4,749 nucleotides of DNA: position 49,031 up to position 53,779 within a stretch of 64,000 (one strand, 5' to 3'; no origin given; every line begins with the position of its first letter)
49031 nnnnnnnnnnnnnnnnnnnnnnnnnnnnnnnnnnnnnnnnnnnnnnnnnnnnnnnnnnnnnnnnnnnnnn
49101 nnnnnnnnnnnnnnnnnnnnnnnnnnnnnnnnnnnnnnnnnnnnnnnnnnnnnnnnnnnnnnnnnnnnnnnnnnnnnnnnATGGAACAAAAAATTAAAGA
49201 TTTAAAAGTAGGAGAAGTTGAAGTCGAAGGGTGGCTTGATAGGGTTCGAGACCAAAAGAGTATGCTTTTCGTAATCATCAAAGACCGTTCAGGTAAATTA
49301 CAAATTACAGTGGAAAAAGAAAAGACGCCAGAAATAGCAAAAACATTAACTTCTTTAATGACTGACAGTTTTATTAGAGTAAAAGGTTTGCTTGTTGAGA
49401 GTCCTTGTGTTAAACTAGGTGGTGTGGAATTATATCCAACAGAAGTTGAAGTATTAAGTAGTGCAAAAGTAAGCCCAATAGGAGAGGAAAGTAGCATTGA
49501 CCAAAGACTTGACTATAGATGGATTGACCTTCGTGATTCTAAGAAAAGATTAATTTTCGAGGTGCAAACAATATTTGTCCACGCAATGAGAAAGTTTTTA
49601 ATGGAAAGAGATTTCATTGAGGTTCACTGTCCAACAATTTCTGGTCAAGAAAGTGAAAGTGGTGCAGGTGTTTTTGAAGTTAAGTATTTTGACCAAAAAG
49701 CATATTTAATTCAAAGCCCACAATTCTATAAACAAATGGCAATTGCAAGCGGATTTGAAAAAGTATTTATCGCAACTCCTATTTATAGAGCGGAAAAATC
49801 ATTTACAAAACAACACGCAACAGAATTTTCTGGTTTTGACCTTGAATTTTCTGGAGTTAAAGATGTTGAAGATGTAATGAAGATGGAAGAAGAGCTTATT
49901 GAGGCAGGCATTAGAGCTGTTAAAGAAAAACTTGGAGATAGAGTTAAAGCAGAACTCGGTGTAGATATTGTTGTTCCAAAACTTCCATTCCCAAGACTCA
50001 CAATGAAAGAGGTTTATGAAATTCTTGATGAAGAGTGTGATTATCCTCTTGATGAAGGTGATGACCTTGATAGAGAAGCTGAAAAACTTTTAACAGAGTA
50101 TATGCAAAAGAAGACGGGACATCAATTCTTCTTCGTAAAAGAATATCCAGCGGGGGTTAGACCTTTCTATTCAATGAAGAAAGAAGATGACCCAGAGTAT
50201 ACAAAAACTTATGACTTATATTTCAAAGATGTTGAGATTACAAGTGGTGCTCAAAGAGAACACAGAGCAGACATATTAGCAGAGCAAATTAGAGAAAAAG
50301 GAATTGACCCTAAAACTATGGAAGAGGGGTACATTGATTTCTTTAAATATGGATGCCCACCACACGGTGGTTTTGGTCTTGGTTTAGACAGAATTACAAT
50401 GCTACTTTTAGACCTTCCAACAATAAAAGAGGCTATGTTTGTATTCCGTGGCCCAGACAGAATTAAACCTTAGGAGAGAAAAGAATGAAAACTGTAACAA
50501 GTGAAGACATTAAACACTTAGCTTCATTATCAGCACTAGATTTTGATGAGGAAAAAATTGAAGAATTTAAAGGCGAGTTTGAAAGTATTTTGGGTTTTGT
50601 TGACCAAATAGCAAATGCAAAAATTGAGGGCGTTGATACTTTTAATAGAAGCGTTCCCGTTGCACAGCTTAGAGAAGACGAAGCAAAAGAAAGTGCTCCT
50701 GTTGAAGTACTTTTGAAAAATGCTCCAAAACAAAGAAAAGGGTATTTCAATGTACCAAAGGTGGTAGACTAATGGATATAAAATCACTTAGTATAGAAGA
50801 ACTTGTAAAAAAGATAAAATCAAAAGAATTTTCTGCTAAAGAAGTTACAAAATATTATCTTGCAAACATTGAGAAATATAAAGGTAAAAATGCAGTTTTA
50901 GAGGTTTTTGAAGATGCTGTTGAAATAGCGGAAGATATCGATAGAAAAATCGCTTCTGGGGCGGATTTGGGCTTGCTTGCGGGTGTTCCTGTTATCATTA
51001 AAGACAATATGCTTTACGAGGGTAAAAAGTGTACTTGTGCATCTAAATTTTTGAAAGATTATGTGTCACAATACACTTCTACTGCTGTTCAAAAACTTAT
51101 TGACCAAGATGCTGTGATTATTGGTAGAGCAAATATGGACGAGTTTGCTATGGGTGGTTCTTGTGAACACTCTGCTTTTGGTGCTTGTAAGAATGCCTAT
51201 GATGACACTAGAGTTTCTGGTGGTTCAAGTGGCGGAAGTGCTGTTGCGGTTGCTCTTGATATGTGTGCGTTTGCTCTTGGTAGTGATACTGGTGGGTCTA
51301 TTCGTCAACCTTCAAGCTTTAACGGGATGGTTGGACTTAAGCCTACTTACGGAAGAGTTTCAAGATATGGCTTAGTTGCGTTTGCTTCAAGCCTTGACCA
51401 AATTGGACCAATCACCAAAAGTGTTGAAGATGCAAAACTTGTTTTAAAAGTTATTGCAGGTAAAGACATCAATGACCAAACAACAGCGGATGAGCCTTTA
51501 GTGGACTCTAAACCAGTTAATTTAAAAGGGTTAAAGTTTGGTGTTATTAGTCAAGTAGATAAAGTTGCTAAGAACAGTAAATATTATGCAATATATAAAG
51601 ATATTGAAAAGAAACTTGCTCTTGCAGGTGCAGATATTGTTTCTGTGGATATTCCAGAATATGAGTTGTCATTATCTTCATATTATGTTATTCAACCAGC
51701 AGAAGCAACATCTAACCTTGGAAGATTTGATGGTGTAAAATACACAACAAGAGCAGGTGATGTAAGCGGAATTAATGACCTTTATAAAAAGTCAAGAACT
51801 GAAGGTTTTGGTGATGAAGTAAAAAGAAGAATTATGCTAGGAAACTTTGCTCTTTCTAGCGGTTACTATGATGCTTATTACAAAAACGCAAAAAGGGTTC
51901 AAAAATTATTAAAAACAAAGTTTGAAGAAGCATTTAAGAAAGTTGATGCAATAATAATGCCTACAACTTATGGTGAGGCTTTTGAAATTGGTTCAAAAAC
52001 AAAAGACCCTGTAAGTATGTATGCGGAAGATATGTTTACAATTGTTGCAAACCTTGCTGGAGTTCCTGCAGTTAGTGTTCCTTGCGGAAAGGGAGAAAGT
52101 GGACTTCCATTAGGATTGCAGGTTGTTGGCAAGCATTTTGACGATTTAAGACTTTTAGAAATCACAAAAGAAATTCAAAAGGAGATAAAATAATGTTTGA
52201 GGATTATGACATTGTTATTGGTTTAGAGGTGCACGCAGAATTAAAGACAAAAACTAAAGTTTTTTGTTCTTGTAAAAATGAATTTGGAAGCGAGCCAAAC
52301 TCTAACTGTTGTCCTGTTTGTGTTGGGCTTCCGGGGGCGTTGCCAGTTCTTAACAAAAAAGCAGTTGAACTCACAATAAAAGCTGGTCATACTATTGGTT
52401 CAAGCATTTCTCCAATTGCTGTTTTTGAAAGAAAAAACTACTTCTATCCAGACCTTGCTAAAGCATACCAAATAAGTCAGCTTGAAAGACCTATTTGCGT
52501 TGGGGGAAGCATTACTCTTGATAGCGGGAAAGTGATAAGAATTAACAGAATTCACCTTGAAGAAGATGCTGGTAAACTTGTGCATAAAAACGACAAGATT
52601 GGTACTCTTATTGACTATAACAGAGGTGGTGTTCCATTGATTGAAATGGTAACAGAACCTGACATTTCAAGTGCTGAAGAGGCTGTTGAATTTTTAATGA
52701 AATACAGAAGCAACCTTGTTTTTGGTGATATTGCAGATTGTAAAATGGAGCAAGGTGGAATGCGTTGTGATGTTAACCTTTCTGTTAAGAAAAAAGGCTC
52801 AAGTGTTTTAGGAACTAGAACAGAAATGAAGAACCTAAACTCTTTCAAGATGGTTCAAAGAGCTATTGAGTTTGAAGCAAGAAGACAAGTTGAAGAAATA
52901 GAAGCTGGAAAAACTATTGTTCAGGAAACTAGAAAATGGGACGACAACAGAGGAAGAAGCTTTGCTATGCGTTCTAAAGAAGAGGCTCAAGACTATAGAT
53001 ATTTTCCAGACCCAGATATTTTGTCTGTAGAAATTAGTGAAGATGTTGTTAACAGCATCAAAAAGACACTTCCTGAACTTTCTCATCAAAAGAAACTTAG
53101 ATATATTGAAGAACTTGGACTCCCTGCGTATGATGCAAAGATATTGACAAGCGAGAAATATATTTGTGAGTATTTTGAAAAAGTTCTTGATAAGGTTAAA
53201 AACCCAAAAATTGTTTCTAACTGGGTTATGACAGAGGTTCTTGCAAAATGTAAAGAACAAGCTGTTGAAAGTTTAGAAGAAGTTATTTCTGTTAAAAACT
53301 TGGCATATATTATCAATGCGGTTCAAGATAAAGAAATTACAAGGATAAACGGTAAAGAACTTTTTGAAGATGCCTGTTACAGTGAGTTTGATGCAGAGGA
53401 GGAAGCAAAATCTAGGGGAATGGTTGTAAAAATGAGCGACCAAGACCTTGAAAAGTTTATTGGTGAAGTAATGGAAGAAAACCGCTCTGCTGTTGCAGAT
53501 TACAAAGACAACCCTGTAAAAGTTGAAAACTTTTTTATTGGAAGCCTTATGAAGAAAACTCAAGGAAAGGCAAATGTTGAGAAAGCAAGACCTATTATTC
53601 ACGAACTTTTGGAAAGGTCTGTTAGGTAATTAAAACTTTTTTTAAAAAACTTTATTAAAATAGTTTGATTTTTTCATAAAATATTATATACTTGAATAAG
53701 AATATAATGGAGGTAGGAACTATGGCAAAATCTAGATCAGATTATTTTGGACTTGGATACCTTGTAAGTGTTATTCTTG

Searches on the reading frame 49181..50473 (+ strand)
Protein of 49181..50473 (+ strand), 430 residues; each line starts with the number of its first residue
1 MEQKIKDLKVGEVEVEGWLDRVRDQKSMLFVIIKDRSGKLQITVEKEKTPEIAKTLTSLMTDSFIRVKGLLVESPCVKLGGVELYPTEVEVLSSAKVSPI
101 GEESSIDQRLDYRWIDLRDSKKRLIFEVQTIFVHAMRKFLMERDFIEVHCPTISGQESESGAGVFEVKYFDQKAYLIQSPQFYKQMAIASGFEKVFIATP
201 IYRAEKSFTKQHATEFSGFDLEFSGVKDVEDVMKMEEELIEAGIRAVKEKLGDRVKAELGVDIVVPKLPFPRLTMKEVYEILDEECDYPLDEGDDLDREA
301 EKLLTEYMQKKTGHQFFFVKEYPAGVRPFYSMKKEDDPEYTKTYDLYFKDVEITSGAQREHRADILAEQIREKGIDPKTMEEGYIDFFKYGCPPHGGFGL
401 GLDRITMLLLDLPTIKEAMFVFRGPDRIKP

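Call 13: search_protein_families(library=ncbifam, proteins=[window:49181-50473:+], max_evalue=0.00001)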
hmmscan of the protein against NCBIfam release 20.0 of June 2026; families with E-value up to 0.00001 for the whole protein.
window:49181-50473:+ (430 aa): 16 families
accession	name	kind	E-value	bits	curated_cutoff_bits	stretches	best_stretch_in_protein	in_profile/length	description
NF003483.0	PRK05159.1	equivalog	2.1e-134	448.7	353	1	7-430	14-438/438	aspartate--tRNA(Asn) ligase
TIGR00458.1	aspS_nondisc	equivalog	8.6e-113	377.5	368.4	1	11-430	13-428/428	aspartate--tRNA(Asn) ligase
NF003037.0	PRK03932.1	equivalog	2.6e-71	240.9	414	1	9-428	15-449/451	asparagine--tRNA ligase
TIGR00457.1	asnS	equivalog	2.8e-68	230.8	342.6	1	9-429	15-454/455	asparagine--tRNA ligase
NF001750.0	PRK00476.1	equivalog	1e-56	192.5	443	2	12-249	20-267/590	aspartate--tRNA ligase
TIGR00459.1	aspS_bact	equivalog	2.4e-48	164.9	373.85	2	5-257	10-263/586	aspartate--tRNA ligase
NF005052.0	PRK06462.1-1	equivalog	1.8e-45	155.6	368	1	104-419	27-341/353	asparagine synthetase A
NF001756.1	PRK00484.1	subfamily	3.2e-41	141.5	468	1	10-420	51-481/488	lysine--tRNA ligase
TIGR00499.1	lysS_bact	equivalog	6.8e-41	140.4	427.6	1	10-420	53-488/496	lysine--tRNA ligase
NF005054.0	PRK06462.1-4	equivalog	7.3e-32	110.7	309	1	107-420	6-307/318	asparagine synthetase A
NF009460.0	PRK12820.1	equivalog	2.5e-29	102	1379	2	12-240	37-287/723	bifunctional aspartyl-tRNA synthetase/aspartyl/glutamyl-tRNA amidotransferase subunit C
NF009101.0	PRK12445.1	subfamily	8.4e-28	97.2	1026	1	6-419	62-496/505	lysine--tRNA ligase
NF002821.0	PRK02983.1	equivalog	2.6e-23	82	742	2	5-249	654-901/1102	bifunctional lysylphosphatidylglycerol synthetase/lysine--tRNA ligase LysX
TIGR00462.1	genX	equivalog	1.2e-21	77.4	286.9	1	132-419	7-302/304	EF-P lysine aminoacylase EpmA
NF006828.0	PRK09350.1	equivalog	2.1e-17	63.4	264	1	128-419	18-318/325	elongation factor P--(R)-beta-lysine ligase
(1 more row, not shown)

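Call 16: find_encoding_contigs(protein=window:49181-50473:+, flank=10000, max_places=6)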
Protein window:49181-50473:+ (430 aa): 8 contigs read that carry it; 4 places shown.
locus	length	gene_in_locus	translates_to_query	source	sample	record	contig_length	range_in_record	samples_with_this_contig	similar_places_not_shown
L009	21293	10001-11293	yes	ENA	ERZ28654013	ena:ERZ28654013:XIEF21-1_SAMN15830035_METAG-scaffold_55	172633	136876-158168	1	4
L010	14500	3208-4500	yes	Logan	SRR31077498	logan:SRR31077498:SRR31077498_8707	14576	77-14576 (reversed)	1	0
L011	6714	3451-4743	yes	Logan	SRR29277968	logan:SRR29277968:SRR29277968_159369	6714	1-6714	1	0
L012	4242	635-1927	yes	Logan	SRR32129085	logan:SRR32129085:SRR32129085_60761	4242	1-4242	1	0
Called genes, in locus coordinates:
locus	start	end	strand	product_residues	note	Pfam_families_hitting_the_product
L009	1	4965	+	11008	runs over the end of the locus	-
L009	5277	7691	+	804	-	PF00133:tRNA-synt_1, PF09334:tRNA-synt_1g, PF13603:tRNA-synt_1_2, PF00133:tRNA-synt_1, PF08264:Anticodon_1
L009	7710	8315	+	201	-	-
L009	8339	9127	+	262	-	PF05120:GvpG (faint), PF09851:SHOCT (weak)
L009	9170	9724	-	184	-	PF04892:VanZ-LLP1 (weak)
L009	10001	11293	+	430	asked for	PF01336:tRNA_anti-codon, PF00152:tRNA-synt_2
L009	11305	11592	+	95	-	PF02686:GatC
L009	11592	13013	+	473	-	PF01425:Amidase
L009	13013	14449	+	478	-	PF02934:GatB_N, PF02637:GatB_Yqey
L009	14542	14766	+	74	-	-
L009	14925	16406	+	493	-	PF03323:GerA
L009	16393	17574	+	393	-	PF03845:Spore_permease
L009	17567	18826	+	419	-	PF25198:Spore_GerAC_N, PF05504:Spore_GerAC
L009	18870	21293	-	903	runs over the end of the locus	PF08282:Hydrolase_3 (faint), PF00122:E1-E2_ATPase, PF00702:Hydrolase, PF13246:Cation_ATPase (faint)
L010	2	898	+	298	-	?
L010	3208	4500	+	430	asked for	PF01336:tRNA_anti-codon, PF00152:tRNA-synt_2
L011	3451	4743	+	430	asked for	PF01336:tRNA_anti-codon, PF00152:tRNA-synt_2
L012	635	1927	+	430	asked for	PF01336:tRNA_anti-codon, PF00152:tRNA-synt_2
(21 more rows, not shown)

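Call 22: list_cluster_members(proteins=[window:49181-50473:+, window:50772-52193:+, window:52193-53629:+, window:7391-8791:+, window:9005-10342:+, window:4637-7336:+])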
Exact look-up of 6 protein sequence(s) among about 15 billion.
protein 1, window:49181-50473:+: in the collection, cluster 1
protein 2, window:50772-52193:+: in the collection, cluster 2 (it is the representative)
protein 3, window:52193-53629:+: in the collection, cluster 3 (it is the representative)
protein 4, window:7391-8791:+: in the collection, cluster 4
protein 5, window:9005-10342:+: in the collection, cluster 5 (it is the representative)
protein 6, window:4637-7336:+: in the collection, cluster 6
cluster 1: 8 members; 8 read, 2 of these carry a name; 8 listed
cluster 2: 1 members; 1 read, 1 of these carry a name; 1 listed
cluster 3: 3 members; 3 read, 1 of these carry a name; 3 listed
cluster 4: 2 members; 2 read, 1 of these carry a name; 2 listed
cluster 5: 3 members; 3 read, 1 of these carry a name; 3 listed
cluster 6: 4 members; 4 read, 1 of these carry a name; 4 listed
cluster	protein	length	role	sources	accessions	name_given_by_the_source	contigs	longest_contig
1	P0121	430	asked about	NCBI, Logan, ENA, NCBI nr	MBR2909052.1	MAG: aspartate--tRNA(Asn) ligase [Clostridia bacterium] | aspartate--tRNA(Asn) ligase [Clostridia bacterium]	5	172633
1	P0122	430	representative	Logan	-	-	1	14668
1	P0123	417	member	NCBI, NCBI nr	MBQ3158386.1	MAG: aspartate--tRNA(Asn) ligase, partial [Clostridia bacterium] | aspartate--tRNA(Asn) ligase [Clostridia bacterium]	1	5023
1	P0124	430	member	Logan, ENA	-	-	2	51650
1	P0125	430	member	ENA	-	-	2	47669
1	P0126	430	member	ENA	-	-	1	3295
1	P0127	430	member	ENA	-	-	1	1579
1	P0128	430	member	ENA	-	-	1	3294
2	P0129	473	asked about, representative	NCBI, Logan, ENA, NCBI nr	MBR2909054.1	MAG: Asp-tRNA(Asn)/Glu-tRNA(Gln) amidotransferase subunit GatA [Clostridia bacterium] | Asp-tRNA(Asn)/Glu-tRNA(Gln) amidotransferase subunit GatA [Clostridia bacterium]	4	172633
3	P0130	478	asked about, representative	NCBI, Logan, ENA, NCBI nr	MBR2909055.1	MAG: Asp-tRNA(Asn)/Glu-tRNA(Gln) amidotransferase subunit GatB [Clostridia bacterium] | Asp-tRNA(Asn)/Glu-tRNA(Gln) amidotransferase subunit GatB [Clostridia bacterium]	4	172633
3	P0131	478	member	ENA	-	-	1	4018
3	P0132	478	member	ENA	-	-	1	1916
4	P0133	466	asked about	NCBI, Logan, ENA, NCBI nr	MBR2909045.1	MAG: CCA tRNA nucleotidyltransferase [Clostridia bacterium] | CCA tRNA nucleotidyltransferase [Clostridia bacterium]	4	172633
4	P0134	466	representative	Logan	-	-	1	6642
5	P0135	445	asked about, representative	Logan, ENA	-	-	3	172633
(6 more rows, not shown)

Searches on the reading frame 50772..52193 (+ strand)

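Call 14: search_protein_families(library=ncbifam, proteins=[window:50772-52193:+], max_evalue=0.00001)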
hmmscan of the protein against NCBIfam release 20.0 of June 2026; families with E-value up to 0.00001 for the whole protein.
window:50772-52193:+ (473 aa): 26 families (the best 25 are shown)
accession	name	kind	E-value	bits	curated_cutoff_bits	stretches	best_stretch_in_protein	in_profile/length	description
TIGR00132.1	gatA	equivalog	1.6e-167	558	481.1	1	13-472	3-464/466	Asp-tRNA(Asn)/Glu-tRNA(Gln) amidotransferase subunit GatA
NF005517.0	PRK07139.1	equivalog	2.5e-86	290.1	546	1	66-471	34-432/439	amidase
NF005688.0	PRK07488.1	equivalog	1.3e-85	288.1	532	1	2-471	7-465/474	indoleacetamide hydrolase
NF005565.0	PRK07235.1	subfamily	5.8e-79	266.1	545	1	62-468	81-497/506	amidase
NF006631.0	PRK09201.1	equivalog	5.2e-78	262.8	461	1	2-470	3-453/466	AtzE family amidohydrolase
TIGR02715.1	amido_AtzE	subfamily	1.9e-73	247.9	425.75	1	8-470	2-446/452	AtzE family amidohydrolase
NF004815.0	PRK06169.1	equivalog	1.1e-71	241.8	506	2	2-307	6-315/471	amidase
NF006043.0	PRK08186.1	subfamily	1.8e-69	234.7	487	2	4-295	5-294/600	allophanate hydrolase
NF006006.0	PRK08137.1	equivalog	1.3e-65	222.2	534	1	5-464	33-503/529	amidase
TIGR02713.1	allophanate_hyd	equivalog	3e-65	220.8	511.05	1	63-471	27-412/563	allophanate hydrolase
NF005686.0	PRK07486.1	subfamily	3.3e-65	220.6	465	2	2-256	10-271/486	amidase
NF005450.0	PRK07042.1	equivalog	3.7e-62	210.3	458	2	3-293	4-295/464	amidase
NF005687.0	PRK07487.1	subfamily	6.9e-62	209.7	428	1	5-471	7-455/468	amidase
NF005460.0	PRK07056.1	subfamily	1.5e-60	205.4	447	2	8-298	10-298/457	amidase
NF004816.0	PRK06170.1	equivalog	6.9e-59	199.8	503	1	3-472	9-482/493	amidase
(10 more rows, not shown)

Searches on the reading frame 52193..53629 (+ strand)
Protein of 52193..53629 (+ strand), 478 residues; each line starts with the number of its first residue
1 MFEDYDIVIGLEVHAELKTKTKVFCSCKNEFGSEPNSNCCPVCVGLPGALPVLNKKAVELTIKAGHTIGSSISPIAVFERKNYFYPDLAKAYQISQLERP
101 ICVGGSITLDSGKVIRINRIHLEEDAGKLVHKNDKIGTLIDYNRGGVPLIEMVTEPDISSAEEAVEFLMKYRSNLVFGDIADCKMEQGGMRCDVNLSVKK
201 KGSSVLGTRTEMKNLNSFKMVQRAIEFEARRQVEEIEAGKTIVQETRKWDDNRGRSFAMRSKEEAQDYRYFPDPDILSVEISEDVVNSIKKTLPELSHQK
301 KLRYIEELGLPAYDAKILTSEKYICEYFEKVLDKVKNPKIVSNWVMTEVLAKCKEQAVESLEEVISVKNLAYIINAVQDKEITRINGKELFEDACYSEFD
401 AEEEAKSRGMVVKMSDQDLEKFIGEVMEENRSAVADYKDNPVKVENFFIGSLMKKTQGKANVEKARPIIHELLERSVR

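Call 14: search_protein_families(library=ncbifam, proteins=[window:52193-53629:+], max_evalue=0.00001)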
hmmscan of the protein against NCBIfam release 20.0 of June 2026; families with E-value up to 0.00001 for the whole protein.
window:52193-53629:+ (478 aa): 9 families
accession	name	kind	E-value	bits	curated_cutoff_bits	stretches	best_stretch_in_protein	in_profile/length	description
NF004012.0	PRK05477.1-2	equivalog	1.1e-177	591.6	338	1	4-474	3-479/481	Asp-tRNA(Asn)/Glu-tRNA(Gln) amidotransferase subunit GatB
NF004014.0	PRK05477.1-4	equivalog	1.4e-175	584.6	414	1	4-473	2-474/475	Asp-tRNA(Asn)/Glu-tRNA(Gln) amidotransferase subunit GatB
TIGR00133.1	gatB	equivalog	2.8e-158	527.4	314.8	1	4-473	3-480/481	Asp-tRNA(Asn)/Glu-tRNA(Gln) amidotransferase subunit GatB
NF004015.0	PRK05477.1-5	equivalog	6.6e-155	516.4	628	1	3-474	13-487/488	Asp-tRNA(Asn)/Glu-tRNA(Gln) amidotransferase subunit GatB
NF004011.1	PRK05477.1-1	equivalog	8.1e-146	486.5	680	1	5-472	3-472/475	Asp-tRNA(Asn)/Glu-tRNA(Gln) amidotransferase subunit GatB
NF004013.0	PRK05477.1-3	equivalog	1.6e-128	429.3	653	1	3-473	15-499/501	Asp-tRNA(Asn)/Glu-tRNA(Gln) amidotransferase subunit GatB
NF003107.0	PRK04028.1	equivalog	8.1e-46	156.6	456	2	238-475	399-626/630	Glu-tRNA(Gln) amidotransferase subunit GatE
TIGR00134.1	gatE_arch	equivalog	1.2e-30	106.4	319.55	2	244-469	399-614/622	Glu-tRNA(Gln) amidotransferase subunit GatE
NF011291.0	PRK14703.1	equivalog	4.4e-23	81.5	681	1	292-473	591-767/769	glutamine--tRNA ligase/YqeY domain fusion protein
